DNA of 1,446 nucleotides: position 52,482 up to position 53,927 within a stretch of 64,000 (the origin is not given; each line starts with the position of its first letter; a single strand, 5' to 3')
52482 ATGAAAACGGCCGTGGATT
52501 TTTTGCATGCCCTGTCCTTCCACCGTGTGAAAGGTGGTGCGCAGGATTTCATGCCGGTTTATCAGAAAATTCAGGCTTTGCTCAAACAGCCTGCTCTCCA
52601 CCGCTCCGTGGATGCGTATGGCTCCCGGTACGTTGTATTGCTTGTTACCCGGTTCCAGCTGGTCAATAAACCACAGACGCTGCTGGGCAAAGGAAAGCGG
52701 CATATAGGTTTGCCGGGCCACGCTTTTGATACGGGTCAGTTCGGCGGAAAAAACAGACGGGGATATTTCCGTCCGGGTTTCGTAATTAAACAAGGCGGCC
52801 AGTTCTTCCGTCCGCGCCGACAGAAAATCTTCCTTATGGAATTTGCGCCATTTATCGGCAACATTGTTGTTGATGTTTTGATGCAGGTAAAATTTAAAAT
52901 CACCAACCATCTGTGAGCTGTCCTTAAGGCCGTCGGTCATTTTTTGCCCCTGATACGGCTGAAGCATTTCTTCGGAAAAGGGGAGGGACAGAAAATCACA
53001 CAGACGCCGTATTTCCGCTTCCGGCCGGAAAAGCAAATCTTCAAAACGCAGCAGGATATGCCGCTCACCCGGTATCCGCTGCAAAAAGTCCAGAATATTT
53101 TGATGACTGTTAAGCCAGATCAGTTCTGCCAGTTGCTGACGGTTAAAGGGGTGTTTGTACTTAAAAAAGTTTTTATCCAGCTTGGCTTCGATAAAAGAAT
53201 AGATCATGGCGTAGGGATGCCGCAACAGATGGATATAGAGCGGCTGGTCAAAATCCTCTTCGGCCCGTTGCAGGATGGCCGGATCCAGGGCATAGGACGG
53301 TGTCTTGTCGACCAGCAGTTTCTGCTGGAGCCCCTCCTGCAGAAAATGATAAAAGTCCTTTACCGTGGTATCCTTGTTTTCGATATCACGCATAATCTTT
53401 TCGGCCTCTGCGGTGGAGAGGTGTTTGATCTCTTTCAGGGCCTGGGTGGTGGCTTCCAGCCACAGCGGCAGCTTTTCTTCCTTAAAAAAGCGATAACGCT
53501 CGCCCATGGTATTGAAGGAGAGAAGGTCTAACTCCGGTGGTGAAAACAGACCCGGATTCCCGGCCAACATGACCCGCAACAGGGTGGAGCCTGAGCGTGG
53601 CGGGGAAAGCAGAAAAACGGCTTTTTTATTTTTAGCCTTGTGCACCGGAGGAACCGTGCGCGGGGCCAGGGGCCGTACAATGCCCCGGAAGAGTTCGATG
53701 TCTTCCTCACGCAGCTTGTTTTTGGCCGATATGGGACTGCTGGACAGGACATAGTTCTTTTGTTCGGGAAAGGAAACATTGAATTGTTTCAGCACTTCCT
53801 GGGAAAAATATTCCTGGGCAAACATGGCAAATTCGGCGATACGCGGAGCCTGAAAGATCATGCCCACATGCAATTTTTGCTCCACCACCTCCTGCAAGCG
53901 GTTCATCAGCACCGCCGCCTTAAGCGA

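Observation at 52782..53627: CurM/olefin-synthase-type sulfotransferase domain embedded inside an NRPS module (T-ST-C), paired with a Ser-type A domain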

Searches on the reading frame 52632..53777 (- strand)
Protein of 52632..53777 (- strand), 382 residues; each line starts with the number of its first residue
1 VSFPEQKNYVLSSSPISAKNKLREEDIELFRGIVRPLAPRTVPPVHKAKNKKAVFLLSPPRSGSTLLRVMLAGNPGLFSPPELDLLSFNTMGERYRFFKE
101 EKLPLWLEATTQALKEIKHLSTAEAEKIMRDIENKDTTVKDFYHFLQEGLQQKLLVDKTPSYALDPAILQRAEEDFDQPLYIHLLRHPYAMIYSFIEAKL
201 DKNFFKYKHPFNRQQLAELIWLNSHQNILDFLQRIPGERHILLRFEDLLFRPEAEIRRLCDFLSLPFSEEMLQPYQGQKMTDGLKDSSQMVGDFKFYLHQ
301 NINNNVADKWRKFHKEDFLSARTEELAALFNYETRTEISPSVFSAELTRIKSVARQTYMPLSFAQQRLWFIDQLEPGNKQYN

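Call 6: search_protein_families(library=pfam, proteins=[window:52632-53777:-], max_evalue=1)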
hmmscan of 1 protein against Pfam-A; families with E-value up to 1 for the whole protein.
window:52632-53777:- (382 aa): 4 families
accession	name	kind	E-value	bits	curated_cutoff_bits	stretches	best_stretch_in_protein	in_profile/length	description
PF13469.12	Sulfotransfer_3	-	4.4e-27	96.2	27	1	54-269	2-216/216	Sulfotransferase family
PF00685.33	Sulfotransfer_1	-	3.3e-10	40.3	22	1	53-278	3-194/255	Sulfotransferase domain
PF00668.25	Condensation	-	0.014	14.5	30.6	1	356-382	2-28/456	Condensation domain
PF09150.15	Carot_N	-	0.099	13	25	1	109-148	50-90/151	Orange carotenoid protein, N-terminal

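Call 7: search_solved_structures(query=window:52632-53777:-, max_evalue=0.01, show_alignments=3)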
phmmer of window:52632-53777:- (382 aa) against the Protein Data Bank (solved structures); distinct sequences matched with E-value up to 0.01: 6.
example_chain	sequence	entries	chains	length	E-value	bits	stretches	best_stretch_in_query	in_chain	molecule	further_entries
4gbm_A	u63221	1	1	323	5.2e-71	242.7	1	43-335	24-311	CurM Sulfotransferase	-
4gox_A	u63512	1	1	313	5.2e-67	229.5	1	43-336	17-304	Polyketide synthase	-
9wp1_A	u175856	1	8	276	0.0016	20.7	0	145-273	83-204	Protein-tyrosine sulfotransferase 1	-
5wrj_A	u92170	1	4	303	0.0016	20.6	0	181-273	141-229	Protein-tyrosine sulfotransferase 1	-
5wri_A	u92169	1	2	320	0.0018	20.4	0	53-273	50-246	Protein-tyrosine sulfotransferase 1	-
22ga_A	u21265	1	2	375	0.0081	18.3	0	233-272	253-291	Sulfotransferase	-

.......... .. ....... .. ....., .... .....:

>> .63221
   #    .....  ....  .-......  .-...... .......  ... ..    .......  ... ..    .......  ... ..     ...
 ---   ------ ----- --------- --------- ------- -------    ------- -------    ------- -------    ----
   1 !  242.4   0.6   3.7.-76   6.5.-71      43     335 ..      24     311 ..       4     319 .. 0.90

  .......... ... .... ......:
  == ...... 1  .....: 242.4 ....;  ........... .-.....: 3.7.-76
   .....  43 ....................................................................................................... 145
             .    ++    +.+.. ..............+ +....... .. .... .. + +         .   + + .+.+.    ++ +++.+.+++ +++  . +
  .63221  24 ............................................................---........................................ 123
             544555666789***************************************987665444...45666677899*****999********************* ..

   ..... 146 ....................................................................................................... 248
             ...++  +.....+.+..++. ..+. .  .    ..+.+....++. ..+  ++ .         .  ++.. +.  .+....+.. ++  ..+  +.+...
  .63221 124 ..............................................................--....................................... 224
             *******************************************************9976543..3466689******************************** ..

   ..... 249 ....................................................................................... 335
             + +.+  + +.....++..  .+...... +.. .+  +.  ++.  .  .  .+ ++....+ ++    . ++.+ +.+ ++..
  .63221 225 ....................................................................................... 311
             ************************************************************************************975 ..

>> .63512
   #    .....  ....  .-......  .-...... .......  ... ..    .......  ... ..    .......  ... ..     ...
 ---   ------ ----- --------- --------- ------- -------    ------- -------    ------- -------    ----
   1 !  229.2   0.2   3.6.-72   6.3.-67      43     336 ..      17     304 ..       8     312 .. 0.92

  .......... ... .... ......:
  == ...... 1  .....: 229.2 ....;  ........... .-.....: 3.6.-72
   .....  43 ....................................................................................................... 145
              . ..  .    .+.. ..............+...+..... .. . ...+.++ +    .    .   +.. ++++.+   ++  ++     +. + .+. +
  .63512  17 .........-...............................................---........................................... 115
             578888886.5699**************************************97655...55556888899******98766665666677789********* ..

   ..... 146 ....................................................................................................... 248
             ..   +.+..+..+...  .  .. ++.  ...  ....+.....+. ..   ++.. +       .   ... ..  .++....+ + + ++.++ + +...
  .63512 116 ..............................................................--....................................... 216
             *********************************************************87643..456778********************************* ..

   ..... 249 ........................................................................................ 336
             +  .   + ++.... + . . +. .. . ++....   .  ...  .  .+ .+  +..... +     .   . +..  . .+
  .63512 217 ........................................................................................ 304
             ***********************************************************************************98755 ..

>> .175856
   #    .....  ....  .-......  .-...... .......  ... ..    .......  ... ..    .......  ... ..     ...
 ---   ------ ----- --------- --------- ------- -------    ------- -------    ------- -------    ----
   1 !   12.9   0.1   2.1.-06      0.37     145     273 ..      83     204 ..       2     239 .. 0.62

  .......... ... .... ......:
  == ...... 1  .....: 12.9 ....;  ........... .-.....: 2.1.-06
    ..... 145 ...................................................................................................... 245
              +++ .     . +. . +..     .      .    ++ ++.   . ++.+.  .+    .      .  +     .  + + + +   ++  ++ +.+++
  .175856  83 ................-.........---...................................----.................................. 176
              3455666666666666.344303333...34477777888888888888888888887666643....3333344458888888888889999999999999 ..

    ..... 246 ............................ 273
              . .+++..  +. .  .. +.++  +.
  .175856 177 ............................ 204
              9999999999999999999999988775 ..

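Call 16: find_related_loci(query=window:52632-53777:-, collection=genome_contigs, flank=10000)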
Query window:52632-53777:- (382 aa) in genome_contigs; peptide patterns used: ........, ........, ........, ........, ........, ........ (x = any residue, [..] = any of these).
600 stretches matched a pattern (row limit reached: there are more); 546 encode a relative of the query (tblastn E <= 1e-3); the best 80 are kept; 79 distinct loci.
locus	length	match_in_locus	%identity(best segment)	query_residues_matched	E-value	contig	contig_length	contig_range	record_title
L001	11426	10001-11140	79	2-382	0e+0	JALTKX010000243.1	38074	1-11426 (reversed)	MAG: Calditrichia bacterium isolate S139_maxbin2_scaf2bin.257 S139_NODE_610_length_38074_cov_9.713521, whole genome shot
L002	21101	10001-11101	73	16-382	0e+0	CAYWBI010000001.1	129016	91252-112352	MAG TPA_asm: uncultured Calditrichaceae bacterium isolate SRP216583_co1_253 genome assembly, contig: NODE_36_length_1290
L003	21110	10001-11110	66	14-382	3e-160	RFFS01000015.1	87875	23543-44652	MAG: Calditrichaeota bacterium isolate J004 k99_86118, whole genome shotgun sequence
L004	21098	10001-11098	64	16-382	1e-160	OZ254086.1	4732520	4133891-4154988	MAG: Calditrichales bacterium isolate 9af047bb-fff5-47c5-8bde-b903f089fbd6 genome assembly, chromosome: 1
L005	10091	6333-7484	43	6-382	6e-101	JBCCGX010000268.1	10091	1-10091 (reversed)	MAG: Acidobacteriota bacterium isolate P01_B01_bin.53 k141_3710018_length_10091_cov_127.5641, whole genome shotgun seque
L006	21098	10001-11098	44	14-382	7e-96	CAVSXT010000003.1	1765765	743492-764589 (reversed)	MAG: uncultured Acidobacteriota bacterium isolate MFD05521.bin.1.4 genome assembly, contig: contig_20018, whole genome s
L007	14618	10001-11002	35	1-333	8e-52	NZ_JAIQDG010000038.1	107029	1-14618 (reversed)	Myxococcus sp. RHSTA-1-4 NODE_38_length_107029_cov_155.397674, whole genome shotgun sequence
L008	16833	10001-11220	43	18-382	7e-76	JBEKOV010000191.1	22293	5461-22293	MAG: Chthoniobacteraceae bacterium isolate SPRUCE 449 SPRUCE_449_191, whole genome shotgun sequence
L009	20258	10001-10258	41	294-382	4e-11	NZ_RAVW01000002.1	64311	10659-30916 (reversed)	Corallococcus exercitus strain AB043A NODE_2_64311_cov_9.22562_ID_16377, whole genome shotgun sequence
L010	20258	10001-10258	40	294-382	1e-10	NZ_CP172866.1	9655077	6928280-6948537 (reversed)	Corallococcus coralloides strain KYC2213 chromosome, complete genome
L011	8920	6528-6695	52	328-382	1e-10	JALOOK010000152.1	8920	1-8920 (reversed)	MAG: Oscillatoria sp. Prado101 scaffold_9240, whole genome shotgun sequence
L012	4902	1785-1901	67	344-382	2e-10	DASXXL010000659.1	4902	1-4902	MAG TPA_asm: Pyrinomonadaceae bacterium isolate SMAG_U4797 k141_651982, whole genome shotgun sequence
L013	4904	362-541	52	326-382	2e-10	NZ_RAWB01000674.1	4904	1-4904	Corallococcus llansteffanensis strain CA051B NODE_674_4904_cov_15.9709, whole genome shotgun sequence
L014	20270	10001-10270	36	294-382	3e-10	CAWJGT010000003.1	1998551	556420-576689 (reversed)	MAG: uncultured Holophagales bacterium isolate MFD04935.bin.1.7 genome assembly, contig: contig_1947, whole genome shotg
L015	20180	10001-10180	49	318-382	3e-10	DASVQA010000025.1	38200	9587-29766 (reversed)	MAG TPA_asm: Pyrinomonadaceae bacterium isolate SMAG_U3194 k141_323338, whole genome shotgun sequence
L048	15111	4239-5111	38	43-333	1e-51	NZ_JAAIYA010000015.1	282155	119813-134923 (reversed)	Pyxidicoccus caerfyrddinensis strain CA032A NODE_15_length_282155_cov_20.2804, whole genome shotgun sequence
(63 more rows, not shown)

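Call 33: search_protein_families(library=pfam, proteins=[L008:233-11038:+, L007:5168-11152:+, L048:3-5261:+], max_evalue=0.0001)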
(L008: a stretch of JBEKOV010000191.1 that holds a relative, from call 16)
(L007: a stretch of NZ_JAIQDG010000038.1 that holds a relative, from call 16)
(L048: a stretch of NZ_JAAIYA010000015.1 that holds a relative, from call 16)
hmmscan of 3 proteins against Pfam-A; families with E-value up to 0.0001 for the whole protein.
L008:233-11038:+ (3602 aa): 14 families
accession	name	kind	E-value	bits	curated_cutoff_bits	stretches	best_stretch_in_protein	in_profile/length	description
PF00501.34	AMP-binding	-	6.6e-97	325.1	29.9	1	2312-2658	2-384/384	AMP-binding enzyme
PF00668.25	Condensation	-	1.5e-74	251.8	30.6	1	1846-2290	5-455/456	Condensation domain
PF00109.32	ketoacyl-synt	-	7.6e-68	229.3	20.8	1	252-508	3-252/252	Beta-ketoacyl synthase, N-terminal domain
PF00296.26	Bac_luciferase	-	2.4e-52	178.7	27.9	1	1507-1807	12-313/314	Luciferase-like monooxygenase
PF00202.27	Aminotran_3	-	3.4e-47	161.5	30.5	1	1051-1368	9-332/403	Aminotransferase class-III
PF02801.28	Ketoacyl-synt_C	-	1.5e-40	138.3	20.8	1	517-634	2-118/119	Beta-ketoacyl synthase, C-terminal domain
PF00550.31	PP-binding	-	2.2e-25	89.1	20.8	2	3171-3234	2-67/67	Phosphopantetheine attachment site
PF13469.12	Sulfotransfer_3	-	2.1e-24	87.4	27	1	3288-3504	1-215/216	Sulfotransferase family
PF16197.11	KAsynt_C_assoc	-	6.1e-21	75.4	33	1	637-749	1-110/111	Ketoacyl-synthetase C-terminal extension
PF22621.2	CurL-like_PKS_C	-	1.1e-19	70.5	27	1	698-758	1-61/64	CurL-like, PKS C-terminal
PF22336.2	RhiE-like_linker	-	1.2e-11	44.9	27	1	702-761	2-60/67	RhiE-like, KS-MAT linker domain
PF13649.12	Methyltransf_25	-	5.1e-10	40.3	27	1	2799-2895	1-96/97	Methyltransferase domain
PF13193.12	AMP-binding_C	-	2.8e-09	38.2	24.5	1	2712-2750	1-39/76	AMP-binding enzyme C-terminal domain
PF08241.18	Methyltransf_11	-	1.1e-06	29.6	21.2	1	2800-2896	1-91/95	Methyltransferase domain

L007:5168-11152:+ (1995 aa): 13 families
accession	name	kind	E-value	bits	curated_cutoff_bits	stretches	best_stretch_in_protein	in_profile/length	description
PF00109.32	ketoacyl-synt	-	1.7e-72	244.5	20.8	1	33-281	4-252/252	Beta-ketoacyl synthase, N-terminal domain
PF00698.26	Acyl_transf_1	-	6.8e-55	187.2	32.7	1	553-829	1-271/319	Acyl transferase domain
PF08659.16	KR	-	2.6e-41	142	22.6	1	1172-1371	1-178/180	KR domain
PF02801.28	Ketoacyl-synt_C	-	1.2e-37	128.9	20.8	1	289-407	1-118/119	Beta-ketoacyl synthase, C-terminal domain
PF13469.12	Sulfotransfer_3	-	9.3e-25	88.6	27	1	1667-1886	2-216/216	Sulfotransferase family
PF22621.2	CurL-like_PKS_C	-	9e-23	80.5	27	1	470-533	1-64/64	CurL-like, PKS C-terminal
PF00550.31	PP-binding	-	7.7e-22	77.8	20.8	1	1460-1523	2-67/67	Phosphopantetheine attachment site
PF16197.11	KAsynt_C_assoc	-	1.7e-21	77.1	33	1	410-519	1-108/111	Ketoacyl-synthetase C-terminal extension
PF22336.2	RhiE-like_linker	-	1.2e-15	57.7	27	1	473-534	1-61/67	RhiE-like, KS-MAT linker domain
PF13561.12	adh_short_C2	-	6.4e-11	42.7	27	1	1231-1313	34-113/236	Enoyl-(Acyl carrier protein) reductase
PF00106.31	adh_short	-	5.3e-10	39.5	26.6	1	1231-1354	39-162/195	short chain dehydrogenase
PF21394.3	Beta-ketacyl_N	-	1.8e-08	34.7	26.9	1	972-1113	21-155/170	Beta-ketoacyl synthase-like, N-terminal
PF00685.33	Sulfotransfer_1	-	3.4e-05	23.8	22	1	1754-1891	58-190/255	Sulfotransferase domain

L048:3-5261:+ (1753 aa): 13 families
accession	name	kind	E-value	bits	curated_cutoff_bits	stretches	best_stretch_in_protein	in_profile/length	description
PF00698.26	Acyl_transf_1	-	1.2e-57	196.2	32.7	1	311-586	1-270/319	Acyl transferase domain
PF08659.16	KR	-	8.7e-42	143.5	22.6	1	930-1129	1-178/180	KR domain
PF02801.28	Ketoacyl-synt_C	-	1.7e-37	128.5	20.8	1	46-164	1-118/119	Beta-ketoacyl synthase, C-terminal domain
PF13469.12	Sulfotransfer_3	-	2.9e-25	90.2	27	1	1425-1643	2-215/216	Sulfotransferase family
PF22621.2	CurL-like_PKS_C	-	6.4e-24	84.1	27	1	227-290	1-64/64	CurL-like, PKS C-terminal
PF16197.11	KAsynt_C_assoc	-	6.2e-22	78.5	33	1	167-276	1-108/111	Ketoacyl-synthetase C-terminal extension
PF00550.31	PP-binding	-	7e-22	77.9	20.8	1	1218-1281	2-67/67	Phosphopantetheine attachment site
PF22336.2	RhiE-like_linker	-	5.4e-15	55.6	27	1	232-292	3-62/67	RhiE-like, KS-MAT linker domain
PF13561.12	adh_short_C2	-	1.3e-12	48.2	27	1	989-1072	34-114/236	Enoyl-(Acyl carrier protein) reductase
PF00106.31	adh_short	-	1.2e-09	38.4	26.6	1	988-1112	38-162/195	short chain dehydrogenase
PF21394.3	Beta-ketacyl_N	-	4.8e-09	36.5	26.9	1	727-838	15-125/170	Beta-ketoacyl synthase-like, N-terminal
PF00109.32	ketoacyl-synt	-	1e-07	32.3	20.8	1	3-38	217-252/252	Beta-ketoacyl synthase, N-terminal domain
PF00685.33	Sulfotransfer_1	-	1.8e-05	24.7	22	1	1425-1649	4-190/255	Sulfotransferase domain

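Call 43: find_related_loci(query=A1, collection=metagenome_contigs, flank=10000)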
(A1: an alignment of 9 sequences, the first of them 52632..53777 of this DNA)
Query A1 (382 aa) in metagenome_contigs; peptide patterns used: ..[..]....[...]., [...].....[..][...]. (x = any residue, [..] = any of these).
473 stretches matched a pattern; 381 encode a relative of the query (tblastn E <= 1e-3); the best 80 are kept; 79 distinct loci.
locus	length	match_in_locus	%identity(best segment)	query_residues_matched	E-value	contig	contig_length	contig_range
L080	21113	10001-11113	57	16-382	1e-137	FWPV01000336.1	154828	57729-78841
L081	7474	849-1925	57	21-382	7e-133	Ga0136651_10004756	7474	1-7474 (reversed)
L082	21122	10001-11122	53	13-382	6e-129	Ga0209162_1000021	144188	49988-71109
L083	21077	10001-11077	57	21-382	9e-134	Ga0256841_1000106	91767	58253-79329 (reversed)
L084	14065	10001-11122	53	13-382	1e-128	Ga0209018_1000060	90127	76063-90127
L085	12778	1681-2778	53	16-382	2e-123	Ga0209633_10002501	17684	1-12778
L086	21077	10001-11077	52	22-382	5e-121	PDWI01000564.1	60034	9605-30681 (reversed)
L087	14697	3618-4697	52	27-382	1e-118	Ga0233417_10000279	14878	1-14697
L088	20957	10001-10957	59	16-336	3e-118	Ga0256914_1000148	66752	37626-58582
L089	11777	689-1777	51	16-382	4e-116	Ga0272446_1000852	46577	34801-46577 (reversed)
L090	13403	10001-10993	54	54-382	2e-114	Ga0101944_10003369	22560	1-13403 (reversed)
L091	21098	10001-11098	49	16-382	2e-114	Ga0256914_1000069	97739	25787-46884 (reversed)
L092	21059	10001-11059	49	21-382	6e-114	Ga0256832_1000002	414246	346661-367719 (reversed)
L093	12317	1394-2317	54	25-333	8e-112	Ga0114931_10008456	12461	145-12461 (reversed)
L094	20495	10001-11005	53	49-382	1e-111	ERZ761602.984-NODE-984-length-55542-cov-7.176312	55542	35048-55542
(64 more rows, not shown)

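Call 56: search_protein_families(library=pfam, proteins=[L091:16404-17567:+, L091:17771-19168:+, L091:19706-21097:+, L089:6408-7760:+, L088:3-1124:+, L088:20418-20957:+], max_evalue=0.001)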
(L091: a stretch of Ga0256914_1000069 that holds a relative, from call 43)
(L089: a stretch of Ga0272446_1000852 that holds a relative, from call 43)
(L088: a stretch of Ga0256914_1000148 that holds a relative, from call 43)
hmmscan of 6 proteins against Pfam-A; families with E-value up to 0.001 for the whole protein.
L091:16404-17567:+ (388 aa): 1 family
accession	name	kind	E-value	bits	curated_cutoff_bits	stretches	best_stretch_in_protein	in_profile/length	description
PF13469.12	Sulfotransfer_3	-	9.9e-38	131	27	1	94-338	1-213/216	Sulfotransferase family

L091:17771-19168:+ (466 aa): 2 families
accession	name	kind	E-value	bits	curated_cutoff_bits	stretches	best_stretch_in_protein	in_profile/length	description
PF07690.21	MFS_1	-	3.4e-39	135.2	33.4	2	36-385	1-340/347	Major Facilitator Superfamily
PF05977.19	MFS_3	-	3.1e-33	115.5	27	1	29-428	8-394/524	Transmembrane secretion effector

L091:19706-21097:+ (464 aa): 1 family
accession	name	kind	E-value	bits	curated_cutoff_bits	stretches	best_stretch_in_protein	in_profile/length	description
PF00755.25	Carn_acyltransf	-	2.8e-32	112.5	22.3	1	176-463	85-390/574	Choline/Carnitine o-acyltransferase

L089:6408-7760:+ (451 aa): 1 family
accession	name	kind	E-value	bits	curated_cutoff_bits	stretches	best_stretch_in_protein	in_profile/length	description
PF01474.22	DAHP_synth_2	-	6.3e-188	625.1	27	1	7-442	1-438/438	Class-II DAHP synthetase family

L088:3-1124:+ (374 aa): 1 family
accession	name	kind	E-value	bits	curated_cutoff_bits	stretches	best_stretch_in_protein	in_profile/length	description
PF00755.25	Carn_acyltransf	-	1.5e-22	80.4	22.3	1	16-251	234-477/574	Choline/Carnitine o-acyltransferase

L088:20418-20957:+ (180 aa): 5 families
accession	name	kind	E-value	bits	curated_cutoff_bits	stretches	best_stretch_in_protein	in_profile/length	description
PF13173.12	AAA_14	-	3.2e-31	108.5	27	1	38-166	4-129/129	AAA domain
PF01637.24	ATPase_2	-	1.1e-06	29.1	33.2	1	22-129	4-104/225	ATPase domain predominantly from Archaea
PF00308.24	Bac_DnaA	-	6.1e-06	27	23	1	41-118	39-115/162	Bacterial DnaA ATPAse domain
PF13401.12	AAA_22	-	5.4e-05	23.9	27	0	35-75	4-42/130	AAA domain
PF25199.1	nSTAND_NTPase5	-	0.00044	20.5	34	1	40-128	45-124/145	Novel STAND NTPase 5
